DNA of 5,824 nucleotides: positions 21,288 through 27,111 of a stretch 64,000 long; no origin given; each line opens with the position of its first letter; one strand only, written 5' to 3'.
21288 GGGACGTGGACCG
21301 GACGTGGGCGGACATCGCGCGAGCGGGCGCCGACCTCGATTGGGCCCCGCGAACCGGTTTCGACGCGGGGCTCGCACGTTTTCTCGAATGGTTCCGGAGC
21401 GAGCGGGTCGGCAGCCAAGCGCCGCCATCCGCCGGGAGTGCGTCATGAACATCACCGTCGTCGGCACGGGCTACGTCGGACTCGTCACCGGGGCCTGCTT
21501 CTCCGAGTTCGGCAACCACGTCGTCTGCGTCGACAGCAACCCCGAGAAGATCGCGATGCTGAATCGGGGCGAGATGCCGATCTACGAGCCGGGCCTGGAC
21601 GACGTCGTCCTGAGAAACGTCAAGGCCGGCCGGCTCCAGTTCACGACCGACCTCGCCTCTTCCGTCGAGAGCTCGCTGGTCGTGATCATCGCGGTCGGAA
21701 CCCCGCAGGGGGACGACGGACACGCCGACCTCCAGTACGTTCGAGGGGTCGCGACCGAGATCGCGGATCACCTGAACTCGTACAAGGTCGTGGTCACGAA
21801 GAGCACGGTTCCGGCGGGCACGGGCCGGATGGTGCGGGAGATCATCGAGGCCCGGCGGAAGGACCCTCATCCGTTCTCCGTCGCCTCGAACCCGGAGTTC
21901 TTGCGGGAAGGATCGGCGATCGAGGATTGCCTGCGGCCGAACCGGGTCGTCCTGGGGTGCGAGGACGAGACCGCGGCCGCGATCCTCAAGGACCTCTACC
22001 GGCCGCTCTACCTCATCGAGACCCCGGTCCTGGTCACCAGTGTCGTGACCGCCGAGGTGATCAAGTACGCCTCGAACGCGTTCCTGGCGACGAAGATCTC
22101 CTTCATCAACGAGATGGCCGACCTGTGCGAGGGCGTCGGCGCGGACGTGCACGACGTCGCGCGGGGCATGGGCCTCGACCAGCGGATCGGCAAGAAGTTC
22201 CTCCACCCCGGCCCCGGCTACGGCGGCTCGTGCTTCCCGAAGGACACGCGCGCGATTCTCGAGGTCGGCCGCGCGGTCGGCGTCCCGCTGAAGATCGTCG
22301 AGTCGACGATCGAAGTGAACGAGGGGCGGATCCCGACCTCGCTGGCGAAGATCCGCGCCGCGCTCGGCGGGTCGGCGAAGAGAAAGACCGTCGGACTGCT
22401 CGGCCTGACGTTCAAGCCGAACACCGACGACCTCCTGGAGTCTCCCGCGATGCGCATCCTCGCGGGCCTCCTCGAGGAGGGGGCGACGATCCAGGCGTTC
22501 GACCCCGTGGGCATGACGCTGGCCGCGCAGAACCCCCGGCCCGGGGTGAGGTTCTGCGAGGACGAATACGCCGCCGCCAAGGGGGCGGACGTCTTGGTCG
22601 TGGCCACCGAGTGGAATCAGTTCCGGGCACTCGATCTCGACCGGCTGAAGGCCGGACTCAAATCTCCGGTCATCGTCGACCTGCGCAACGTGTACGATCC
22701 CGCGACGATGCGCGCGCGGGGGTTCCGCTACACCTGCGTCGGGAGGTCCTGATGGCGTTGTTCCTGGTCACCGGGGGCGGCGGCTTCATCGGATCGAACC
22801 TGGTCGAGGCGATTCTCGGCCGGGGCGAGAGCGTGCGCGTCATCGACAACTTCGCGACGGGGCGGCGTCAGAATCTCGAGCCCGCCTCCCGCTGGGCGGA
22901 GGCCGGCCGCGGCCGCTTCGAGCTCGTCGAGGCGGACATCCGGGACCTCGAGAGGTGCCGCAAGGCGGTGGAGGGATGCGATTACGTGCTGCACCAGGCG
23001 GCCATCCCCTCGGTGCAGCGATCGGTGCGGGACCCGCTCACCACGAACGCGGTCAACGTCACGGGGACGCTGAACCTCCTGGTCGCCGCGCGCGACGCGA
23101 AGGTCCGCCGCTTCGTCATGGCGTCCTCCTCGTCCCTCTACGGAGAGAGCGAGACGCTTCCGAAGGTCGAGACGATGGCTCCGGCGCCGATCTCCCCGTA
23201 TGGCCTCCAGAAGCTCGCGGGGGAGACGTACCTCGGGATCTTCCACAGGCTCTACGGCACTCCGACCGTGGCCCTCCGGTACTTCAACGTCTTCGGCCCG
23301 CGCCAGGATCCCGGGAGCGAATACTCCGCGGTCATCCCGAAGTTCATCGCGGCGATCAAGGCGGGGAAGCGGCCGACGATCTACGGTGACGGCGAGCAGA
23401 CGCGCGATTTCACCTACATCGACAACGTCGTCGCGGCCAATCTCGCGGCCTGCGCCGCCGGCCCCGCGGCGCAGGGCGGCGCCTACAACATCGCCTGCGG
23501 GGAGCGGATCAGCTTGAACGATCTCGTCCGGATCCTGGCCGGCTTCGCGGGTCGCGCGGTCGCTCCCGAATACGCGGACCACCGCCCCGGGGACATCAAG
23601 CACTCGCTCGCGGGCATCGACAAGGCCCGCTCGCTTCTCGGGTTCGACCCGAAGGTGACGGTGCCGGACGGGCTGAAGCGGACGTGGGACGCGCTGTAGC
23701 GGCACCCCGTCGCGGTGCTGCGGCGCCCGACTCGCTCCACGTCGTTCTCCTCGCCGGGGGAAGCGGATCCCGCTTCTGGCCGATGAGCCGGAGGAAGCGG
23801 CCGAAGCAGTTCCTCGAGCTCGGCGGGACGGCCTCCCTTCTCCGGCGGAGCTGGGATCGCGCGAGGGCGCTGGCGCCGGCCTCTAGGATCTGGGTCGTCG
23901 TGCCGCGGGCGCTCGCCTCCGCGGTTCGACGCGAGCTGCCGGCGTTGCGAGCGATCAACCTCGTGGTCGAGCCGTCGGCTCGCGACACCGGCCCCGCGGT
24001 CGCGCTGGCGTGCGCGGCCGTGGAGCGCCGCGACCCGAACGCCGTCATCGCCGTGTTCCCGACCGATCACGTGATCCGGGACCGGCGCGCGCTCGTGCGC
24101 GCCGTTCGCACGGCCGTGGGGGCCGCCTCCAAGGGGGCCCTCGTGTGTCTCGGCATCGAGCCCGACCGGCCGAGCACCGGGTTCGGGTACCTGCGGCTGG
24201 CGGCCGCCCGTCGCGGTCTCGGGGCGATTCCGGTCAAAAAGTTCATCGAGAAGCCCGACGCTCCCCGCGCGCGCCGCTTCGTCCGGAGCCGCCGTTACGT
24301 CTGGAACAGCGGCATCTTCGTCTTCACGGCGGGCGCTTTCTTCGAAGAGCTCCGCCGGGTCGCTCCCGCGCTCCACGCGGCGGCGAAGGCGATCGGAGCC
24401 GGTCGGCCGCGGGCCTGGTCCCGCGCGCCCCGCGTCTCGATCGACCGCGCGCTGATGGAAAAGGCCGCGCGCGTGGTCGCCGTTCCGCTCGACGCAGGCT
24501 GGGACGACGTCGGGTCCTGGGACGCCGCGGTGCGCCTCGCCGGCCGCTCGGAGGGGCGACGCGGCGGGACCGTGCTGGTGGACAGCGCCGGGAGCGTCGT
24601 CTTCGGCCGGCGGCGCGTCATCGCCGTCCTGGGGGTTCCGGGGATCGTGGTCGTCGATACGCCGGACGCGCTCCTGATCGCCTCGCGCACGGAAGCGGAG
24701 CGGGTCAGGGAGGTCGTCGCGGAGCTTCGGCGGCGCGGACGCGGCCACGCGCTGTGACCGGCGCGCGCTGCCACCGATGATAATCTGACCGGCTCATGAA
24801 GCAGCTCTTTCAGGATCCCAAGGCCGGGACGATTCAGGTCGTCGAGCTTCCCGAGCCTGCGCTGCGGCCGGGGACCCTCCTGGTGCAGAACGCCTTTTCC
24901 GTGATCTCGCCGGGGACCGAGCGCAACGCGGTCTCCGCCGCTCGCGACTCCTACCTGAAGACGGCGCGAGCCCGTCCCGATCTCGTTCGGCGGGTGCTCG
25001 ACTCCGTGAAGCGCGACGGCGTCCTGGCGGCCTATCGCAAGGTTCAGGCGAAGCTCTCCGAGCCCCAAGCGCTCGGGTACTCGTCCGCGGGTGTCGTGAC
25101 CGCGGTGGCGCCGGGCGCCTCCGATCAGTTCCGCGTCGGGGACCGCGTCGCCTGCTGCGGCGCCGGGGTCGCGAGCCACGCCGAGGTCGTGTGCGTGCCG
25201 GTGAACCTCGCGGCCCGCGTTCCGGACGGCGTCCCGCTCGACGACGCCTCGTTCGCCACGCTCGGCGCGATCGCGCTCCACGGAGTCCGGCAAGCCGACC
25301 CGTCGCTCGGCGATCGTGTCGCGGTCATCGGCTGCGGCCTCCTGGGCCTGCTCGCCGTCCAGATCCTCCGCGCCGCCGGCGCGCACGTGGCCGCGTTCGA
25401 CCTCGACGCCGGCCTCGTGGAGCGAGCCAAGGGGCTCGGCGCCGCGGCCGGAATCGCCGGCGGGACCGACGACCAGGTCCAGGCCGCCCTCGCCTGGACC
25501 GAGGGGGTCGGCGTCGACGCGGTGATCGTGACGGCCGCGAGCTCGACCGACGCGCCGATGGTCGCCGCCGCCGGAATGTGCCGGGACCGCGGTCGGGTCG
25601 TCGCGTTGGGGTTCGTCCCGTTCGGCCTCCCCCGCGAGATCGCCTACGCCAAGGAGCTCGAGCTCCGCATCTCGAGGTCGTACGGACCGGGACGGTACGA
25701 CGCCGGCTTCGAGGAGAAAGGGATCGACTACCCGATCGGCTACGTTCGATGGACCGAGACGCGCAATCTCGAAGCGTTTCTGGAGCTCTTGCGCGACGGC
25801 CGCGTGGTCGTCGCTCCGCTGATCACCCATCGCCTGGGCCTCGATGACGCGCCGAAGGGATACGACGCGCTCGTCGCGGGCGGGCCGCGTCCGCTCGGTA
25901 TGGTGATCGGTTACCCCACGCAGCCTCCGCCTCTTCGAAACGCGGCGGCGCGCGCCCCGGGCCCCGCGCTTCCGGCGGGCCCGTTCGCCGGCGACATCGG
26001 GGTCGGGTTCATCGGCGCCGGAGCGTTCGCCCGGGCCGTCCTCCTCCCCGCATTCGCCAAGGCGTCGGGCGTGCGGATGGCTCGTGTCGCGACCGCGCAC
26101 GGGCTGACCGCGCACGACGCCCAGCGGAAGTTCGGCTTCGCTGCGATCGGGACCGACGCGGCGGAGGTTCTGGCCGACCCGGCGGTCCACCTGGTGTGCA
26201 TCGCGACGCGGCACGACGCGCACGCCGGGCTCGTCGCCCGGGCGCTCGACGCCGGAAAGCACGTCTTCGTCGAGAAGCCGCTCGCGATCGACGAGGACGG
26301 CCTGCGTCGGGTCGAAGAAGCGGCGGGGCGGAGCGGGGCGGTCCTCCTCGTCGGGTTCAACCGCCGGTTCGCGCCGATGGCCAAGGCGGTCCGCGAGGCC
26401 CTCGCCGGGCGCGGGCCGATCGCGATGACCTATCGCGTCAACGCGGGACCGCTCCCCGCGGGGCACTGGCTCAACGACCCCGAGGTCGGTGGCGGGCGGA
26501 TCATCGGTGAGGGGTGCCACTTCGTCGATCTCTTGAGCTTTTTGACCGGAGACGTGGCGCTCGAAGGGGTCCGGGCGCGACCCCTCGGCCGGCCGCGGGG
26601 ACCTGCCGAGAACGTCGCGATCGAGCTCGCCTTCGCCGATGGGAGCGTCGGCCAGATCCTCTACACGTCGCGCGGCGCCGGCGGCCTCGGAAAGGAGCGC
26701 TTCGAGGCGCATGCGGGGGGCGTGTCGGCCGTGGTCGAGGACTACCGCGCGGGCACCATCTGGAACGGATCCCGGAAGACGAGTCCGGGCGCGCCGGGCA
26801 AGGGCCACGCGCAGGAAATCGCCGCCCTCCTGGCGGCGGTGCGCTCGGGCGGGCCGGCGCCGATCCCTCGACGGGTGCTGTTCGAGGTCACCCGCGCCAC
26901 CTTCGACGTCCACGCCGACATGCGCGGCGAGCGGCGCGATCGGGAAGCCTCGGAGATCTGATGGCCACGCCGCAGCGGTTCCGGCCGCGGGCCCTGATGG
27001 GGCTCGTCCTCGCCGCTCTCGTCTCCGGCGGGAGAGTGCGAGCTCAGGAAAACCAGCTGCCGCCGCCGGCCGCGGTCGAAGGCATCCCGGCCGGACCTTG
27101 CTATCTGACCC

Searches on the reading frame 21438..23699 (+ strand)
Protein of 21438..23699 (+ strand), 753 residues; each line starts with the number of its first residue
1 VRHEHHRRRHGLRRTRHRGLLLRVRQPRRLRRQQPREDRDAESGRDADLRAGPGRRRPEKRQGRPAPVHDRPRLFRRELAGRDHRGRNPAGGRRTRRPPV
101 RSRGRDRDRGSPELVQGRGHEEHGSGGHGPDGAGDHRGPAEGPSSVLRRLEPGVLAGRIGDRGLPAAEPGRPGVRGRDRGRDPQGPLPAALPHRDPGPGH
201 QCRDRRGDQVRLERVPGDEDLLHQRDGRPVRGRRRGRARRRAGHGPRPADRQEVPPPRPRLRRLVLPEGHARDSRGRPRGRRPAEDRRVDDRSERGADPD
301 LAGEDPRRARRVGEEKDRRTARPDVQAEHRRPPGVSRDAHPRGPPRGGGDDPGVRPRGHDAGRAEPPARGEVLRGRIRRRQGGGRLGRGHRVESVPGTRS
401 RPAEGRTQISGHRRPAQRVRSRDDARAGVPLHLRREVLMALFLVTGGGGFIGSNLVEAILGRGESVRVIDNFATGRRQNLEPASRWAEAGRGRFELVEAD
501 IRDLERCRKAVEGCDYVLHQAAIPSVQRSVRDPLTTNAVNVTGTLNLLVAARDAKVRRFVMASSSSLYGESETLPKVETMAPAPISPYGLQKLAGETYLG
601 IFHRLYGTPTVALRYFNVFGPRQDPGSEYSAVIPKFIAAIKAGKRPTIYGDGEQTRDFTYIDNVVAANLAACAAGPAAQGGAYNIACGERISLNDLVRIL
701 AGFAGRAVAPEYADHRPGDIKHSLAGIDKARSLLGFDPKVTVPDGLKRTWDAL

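Call 25: search_protein_families(library=pfam, proteins=[window:21438-23699:+], max_evalue=0.00001)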
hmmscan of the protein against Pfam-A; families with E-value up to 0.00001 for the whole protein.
window:21438-23699:+ (753 aa): 7 families
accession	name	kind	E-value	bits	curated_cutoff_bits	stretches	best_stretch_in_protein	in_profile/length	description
PF01370.27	Epimerase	-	2.5e-62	210.8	20.9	1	443-686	2-240/240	NAD dependent epimerase/dehydratase family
PF16363.11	GDP_Man_Dehyd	-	2.5e-56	192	27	1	443-748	1-331/332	GDP-mannose 4,6 dehydratase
PF01073.25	3Beta_HSD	-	6.5e-24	84.9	22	1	443-672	1-229/280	3-beta hydroxysteroid dehydrogenase/isomerase family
PF02719.21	Polysacc_synt_2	-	1.2e-19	71.1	20.2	1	443-709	2-252/293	Polysaccharide biosynthesis protein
PF07993.18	NAD_binding_4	-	5.3e-10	39.3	20.1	1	444-667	1-257/258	Male sterility protein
PF04321.23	RmlD_sub_bind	-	6.5e-10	39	27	1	443-599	4-136/287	RmlD substrate binding domain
PF13460.12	NAD_binding_10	-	1.2e-09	38.8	27.2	1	446-592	1-124/184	NAD(P)H-binding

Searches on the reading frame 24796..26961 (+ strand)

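Call 25: search_protein_families(library=pfam, proteins=[window:24796-26961:+], max_evalue=0.00001)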
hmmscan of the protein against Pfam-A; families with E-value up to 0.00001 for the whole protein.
window:24796-26961:+ (721 aa): 3 families
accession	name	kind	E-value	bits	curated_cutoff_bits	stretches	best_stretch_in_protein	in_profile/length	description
PF01408.29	GFO_IDH_MocA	-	2.1e-20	74.1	24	1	401-521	1-120/120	Oxidoreductase family, NAD-binding Rossmann fold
PF00107.32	ADH_zinc_N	-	2.2e-12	47.5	31.8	1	183-296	2-115/129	Zinc-binding dehydrogenase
PF22725.1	GFO_IDH_MocA_C3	-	9.8e-07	29.2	27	1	547-637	24-115/124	GFO/IDH/MocA C-terminal domain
